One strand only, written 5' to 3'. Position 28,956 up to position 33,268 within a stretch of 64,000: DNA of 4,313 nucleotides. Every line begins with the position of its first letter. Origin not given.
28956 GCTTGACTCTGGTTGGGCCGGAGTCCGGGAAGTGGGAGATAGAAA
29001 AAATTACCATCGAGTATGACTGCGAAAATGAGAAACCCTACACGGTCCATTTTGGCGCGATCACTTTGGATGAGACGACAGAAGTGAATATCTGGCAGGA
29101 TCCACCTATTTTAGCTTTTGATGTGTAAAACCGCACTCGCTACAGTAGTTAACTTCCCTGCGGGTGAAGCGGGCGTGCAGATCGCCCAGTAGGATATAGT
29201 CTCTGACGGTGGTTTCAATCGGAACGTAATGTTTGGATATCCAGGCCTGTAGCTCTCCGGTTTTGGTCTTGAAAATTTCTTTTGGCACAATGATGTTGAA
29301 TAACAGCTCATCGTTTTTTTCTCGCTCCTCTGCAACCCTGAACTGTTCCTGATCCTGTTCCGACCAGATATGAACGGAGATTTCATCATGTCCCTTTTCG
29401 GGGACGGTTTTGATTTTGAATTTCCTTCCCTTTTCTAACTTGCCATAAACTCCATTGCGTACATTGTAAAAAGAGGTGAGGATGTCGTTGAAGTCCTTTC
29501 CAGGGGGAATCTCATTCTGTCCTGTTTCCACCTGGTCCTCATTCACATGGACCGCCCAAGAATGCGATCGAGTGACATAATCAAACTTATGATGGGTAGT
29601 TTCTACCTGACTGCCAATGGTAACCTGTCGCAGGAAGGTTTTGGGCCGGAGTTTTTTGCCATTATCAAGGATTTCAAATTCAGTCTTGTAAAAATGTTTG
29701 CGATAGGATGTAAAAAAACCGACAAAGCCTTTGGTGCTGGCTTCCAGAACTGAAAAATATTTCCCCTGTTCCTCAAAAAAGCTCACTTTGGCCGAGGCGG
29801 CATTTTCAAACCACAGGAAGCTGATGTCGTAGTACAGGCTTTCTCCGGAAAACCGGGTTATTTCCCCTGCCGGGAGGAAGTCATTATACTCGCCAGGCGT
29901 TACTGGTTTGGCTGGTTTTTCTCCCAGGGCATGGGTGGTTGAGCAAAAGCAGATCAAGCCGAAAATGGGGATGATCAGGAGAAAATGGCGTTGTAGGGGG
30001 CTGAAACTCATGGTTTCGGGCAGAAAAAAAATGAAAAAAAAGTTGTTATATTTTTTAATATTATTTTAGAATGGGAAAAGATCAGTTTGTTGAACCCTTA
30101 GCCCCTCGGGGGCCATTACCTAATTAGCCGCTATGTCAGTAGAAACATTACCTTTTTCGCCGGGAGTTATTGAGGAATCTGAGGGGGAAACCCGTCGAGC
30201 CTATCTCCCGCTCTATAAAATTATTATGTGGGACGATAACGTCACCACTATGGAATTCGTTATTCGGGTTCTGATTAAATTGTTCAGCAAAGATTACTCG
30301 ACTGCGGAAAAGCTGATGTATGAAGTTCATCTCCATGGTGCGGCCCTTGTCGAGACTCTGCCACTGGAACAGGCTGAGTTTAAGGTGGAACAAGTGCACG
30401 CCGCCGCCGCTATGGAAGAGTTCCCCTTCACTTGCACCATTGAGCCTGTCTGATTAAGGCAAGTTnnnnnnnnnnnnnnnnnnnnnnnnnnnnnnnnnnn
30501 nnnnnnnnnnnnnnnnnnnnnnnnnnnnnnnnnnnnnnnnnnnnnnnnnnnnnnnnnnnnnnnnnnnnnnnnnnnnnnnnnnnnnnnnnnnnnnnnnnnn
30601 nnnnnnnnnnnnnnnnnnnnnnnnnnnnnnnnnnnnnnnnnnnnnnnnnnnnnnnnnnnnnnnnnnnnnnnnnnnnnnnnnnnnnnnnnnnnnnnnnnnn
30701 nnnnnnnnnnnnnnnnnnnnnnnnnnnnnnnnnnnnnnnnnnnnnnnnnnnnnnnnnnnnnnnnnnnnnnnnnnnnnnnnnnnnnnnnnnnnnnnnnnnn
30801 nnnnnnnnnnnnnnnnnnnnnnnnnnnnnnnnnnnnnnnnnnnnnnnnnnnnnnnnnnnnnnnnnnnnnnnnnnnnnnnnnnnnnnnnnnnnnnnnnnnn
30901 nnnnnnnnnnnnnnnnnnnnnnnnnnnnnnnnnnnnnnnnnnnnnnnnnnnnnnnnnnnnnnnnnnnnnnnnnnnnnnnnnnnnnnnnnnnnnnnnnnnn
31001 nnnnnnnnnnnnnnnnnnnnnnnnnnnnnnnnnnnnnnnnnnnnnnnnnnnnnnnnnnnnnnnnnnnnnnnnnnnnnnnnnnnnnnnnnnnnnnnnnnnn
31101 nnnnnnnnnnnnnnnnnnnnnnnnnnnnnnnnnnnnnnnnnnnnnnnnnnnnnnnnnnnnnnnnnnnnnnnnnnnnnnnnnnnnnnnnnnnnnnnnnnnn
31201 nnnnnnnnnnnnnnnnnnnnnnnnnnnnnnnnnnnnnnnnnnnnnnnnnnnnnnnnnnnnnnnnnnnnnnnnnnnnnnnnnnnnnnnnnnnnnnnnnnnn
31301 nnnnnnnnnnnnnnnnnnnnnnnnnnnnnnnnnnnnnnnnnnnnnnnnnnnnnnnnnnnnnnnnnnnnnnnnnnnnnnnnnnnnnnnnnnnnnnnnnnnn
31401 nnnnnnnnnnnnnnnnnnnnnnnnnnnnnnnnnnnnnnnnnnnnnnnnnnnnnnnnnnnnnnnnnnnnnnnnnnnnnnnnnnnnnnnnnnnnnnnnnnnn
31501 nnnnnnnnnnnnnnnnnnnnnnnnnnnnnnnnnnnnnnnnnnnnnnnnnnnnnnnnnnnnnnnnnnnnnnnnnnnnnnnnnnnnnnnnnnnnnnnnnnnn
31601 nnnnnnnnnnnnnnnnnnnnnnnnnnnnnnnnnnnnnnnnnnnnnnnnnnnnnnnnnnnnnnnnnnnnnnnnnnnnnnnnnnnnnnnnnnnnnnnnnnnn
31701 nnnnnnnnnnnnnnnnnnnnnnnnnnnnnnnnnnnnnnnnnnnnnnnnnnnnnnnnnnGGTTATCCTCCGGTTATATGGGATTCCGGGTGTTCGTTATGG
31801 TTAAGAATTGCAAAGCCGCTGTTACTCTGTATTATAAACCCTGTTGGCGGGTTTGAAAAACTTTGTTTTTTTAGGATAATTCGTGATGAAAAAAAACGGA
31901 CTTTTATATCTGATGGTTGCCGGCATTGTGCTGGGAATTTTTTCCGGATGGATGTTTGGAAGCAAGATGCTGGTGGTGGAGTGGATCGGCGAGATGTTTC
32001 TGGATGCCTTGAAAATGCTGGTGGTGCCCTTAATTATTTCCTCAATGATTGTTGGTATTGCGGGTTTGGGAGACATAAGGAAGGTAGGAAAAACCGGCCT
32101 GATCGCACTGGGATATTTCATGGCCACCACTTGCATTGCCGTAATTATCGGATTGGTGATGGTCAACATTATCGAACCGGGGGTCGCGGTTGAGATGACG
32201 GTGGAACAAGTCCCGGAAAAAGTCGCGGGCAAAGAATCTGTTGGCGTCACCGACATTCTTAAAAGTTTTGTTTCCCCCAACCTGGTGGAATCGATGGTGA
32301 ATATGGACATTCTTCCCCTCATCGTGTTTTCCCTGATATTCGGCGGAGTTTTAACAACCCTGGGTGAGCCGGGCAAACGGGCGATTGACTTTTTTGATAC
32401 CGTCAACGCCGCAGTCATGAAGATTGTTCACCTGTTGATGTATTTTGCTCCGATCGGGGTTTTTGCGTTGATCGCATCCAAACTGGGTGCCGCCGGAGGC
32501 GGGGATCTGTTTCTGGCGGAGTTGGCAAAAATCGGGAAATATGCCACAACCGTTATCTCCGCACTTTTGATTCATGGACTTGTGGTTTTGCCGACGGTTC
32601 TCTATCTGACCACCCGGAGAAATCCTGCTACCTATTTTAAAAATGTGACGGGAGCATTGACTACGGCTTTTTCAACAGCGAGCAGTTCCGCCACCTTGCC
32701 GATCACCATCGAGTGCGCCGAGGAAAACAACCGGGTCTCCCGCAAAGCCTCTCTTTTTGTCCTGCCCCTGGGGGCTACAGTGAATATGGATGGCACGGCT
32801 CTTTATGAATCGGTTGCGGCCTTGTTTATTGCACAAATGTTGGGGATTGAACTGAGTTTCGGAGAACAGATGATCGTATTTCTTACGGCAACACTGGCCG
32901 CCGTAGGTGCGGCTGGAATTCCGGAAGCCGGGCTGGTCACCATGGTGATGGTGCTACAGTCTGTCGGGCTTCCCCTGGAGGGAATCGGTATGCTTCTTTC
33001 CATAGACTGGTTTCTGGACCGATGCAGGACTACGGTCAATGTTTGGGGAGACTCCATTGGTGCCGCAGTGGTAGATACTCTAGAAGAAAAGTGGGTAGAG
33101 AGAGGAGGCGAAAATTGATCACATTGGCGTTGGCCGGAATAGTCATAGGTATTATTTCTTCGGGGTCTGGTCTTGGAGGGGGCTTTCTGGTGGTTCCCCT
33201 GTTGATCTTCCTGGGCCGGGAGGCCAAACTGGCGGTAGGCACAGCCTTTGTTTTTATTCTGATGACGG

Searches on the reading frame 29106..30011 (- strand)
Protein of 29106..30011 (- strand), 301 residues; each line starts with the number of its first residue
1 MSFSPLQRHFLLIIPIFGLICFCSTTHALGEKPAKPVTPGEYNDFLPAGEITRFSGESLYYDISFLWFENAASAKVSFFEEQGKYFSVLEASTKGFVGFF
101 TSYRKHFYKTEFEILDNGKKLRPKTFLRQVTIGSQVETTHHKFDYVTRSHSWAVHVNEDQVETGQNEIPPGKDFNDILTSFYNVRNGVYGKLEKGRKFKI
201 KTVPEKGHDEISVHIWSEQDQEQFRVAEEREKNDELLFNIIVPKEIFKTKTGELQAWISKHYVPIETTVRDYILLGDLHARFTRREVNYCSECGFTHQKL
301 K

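Call 87: search_protein_families(library=pfam, proteins=[window:29106-30011:-], max_evalue=0.001)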
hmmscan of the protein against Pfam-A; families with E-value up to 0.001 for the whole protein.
window:29106-30011:- (301 aa): 1 family
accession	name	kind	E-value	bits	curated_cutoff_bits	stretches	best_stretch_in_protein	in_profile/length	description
PF11306.15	DUF3108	-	1.7e-08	35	26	1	61-265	2-193/209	Protein of unknown function (DUF3108)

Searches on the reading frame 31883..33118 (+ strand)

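Call 87: search_protein_families(library=pfam, proteins=[window:31883-33118:+], max_evalue=0.001)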
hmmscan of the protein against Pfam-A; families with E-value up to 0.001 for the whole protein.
window:31883-33118:+ (411 aa): 1 family
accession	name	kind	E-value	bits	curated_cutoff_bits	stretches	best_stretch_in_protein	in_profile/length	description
PF00375.23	SDF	-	3e-124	415.4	27.9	1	7-399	1-386/387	Sodium:dicarboxylate symporter family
